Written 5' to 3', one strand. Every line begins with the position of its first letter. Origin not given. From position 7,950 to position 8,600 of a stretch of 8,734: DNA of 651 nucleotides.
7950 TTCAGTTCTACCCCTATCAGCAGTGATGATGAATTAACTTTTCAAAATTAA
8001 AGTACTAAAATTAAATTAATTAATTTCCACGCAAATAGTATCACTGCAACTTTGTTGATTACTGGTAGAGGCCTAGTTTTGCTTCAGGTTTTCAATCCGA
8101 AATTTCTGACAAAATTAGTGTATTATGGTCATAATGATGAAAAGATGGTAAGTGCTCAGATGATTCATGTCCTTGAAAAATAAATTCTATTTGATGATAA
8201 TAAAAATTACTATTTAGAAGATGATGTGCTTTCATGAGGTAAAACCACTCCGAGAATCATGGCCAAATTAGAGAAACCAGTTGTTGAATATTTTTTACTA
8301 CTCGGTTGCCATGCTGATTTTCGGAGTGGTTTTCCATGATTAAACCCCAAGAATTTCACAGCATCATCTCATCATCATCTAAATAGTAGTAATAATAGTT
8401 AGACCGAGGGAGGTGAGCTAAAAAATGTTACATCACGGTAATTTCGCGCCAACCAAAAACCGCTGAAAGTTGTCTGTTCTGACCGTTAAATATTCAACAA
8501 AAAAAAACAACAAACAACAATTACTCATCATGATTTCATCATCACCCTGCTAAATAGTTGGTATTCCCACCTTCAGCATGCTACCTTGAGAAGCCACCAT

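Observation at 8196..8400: ~200-bp foldback / MITE-like palindromic element with ~70-95 bp imperfect arms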

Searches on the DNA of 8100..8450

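Call 30: search_rna_families(source=window, start=8100, end=8450, threshold=evalue, max_evalue=10, show_alignments=2)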
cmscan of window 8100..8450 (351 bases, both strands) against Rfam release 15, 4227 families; matches with E-value up to 10: 25.
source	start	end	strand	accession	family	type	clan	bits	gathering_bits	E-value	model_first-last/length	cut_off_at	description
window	8128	8203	+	RF01604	plasmodium_snoR28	Gene; snRNA; snoRNA; CD-box;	-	24.1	63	0.14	1-78/78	no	small nucleolar RNA snoR28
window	8185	8255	+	RF01592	plasmodium_snoR17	Gene; snRNA; snoRNA; CD-box;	-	22.2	51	3.3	1-80/80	no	small nucleolar RNA snoR17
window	8157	8347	+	RF01292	snoR2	Gene; snRNA; snoRNA; HACA-box;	CL00042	21.6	44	0.076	1-149/149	no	Small nucleolar RNA snoR2/U65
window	8208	8388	+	RF04128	MIR8562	Gene; miRNA;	-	21.2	211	0.083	1-242/242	no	MIR8562 microRNA precursor family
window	8239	8335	+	RF01026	MIR828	Gene; miRNA;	-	20.8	69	0.17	1-115/115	no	MIR828 microRNA precursor family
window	8247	8326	+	RF03749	MIR2617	Gene; miRNA;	-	18.8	46.5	1.3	1-86/86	no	MIR2617 microRNA precursor family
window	8185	8256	+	RF00069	SNORD24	Gene; snRNA; snoRNA; CD-box;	-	17.9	41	2.4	1-76/76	no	Small nucleolar RNA SNORD24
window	8132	8199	+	RF02304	TtnuCD29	Gene; snRNA; snoRNA; CD-box;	-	17.6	90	4.7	1-78/78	no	Tetrahymena snoRNA TtnuCD29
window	8247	8329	+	RF04103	mir-8356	Gene; miRNA;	-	17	70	1.4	1-65/65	no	mir-8356 microRNA precursor family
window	8125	8201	+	RF00309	snosnR60_Z15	Gene; snRNA; snoRNA; CD-box;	CL00070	16.7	41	4.5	1-98/98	no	Small nucleolar RNA snR60/Z15/Z230/Z193/J17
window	8190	8267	+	RF00348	snoR9_plant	Gene; snRNA; snoRNA; CD-box;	-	16.7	43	4.7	1-129/129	no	Small nucleolar RNA snoR9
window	8231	8340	-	RF00935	mir-876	Gene; miRNA;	-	16.6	88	1.3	1-81/81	no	mir-876 microRNA precursor family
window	8128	8198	+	RF00071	SNORD73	Gene; snRNA; snoRNA; CD-box;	-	16.6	42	4.3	1-72/72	no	Small nucleolar RNA SNORD73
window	8332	8383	-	RF00085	SNORD28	Gene; snRNA; snoRNA; CD-box;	-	16.4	50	6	1-75/75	no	Small nucleolar RNA SNORD28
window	8239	8335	+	RF04108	mir-2513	Gene; miRNA;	-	16.1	89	2.2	1-120/120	no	mir-2513 microRNA precursor family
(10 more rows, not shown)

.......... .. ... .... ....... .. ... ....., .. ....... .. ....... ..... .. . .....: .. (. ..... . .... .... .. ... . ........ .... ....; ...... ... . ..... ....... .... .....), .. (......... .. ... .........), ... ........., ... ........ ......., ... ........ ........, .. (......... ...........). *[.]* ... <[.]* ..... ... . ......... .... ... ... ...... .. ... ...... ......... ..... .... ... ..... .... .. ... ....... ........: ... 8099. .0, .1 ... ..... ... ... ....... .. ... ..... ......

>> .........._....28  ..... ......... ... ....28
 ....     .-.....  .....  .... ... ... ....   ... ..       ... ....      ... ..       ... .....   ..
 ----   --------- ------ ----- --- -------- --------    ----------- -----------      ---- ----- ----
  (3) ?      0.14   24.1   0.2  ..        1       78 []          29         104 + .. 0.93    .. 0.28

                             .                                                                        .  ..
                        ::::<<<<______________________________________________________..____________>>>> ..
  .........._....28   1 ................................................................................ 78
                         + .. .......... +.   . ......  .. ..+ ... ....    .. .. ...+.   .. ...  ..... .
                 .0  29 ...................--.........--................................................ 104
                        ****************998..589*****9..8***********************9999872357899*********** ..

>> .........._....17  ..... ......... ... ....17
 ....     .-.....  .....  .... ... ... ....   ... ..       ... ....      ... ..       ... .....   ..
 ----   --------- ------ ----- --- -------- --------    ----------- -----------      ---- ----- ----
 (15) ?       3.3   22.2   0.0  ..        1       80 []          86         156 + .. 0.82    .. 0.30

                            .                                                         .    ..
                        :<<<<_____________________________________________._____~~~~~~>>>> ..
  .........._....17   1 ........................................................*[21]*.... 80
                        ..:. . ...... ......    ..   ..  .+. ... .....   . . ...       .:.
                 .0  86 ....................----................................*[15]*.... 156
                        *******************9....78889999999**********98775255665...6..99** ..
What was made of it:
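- On hpRNA / endo-siRNA or miRNA-like locus: Rfam miRNA models score 10-21 bits against gathering scores of 46-211 (call 30).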

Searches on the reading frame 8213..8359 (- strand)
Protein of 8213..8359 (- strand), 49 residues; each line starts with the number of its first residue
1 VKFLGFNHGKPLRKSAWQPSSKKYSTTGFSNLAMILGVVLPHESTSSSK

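Call 21: search_protein_families(library=pfam, proteins=[window:8213-8359:-], max_evalue=10)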
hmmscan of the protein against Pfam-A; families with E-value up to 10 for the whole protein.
seq(49 aa): 1 family
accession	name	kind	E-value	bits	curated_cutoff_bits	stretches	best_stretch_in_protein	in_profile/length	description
PF12472.13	DUF3693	-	0.021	14.8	21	1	13-45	14-45/60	Phage related protein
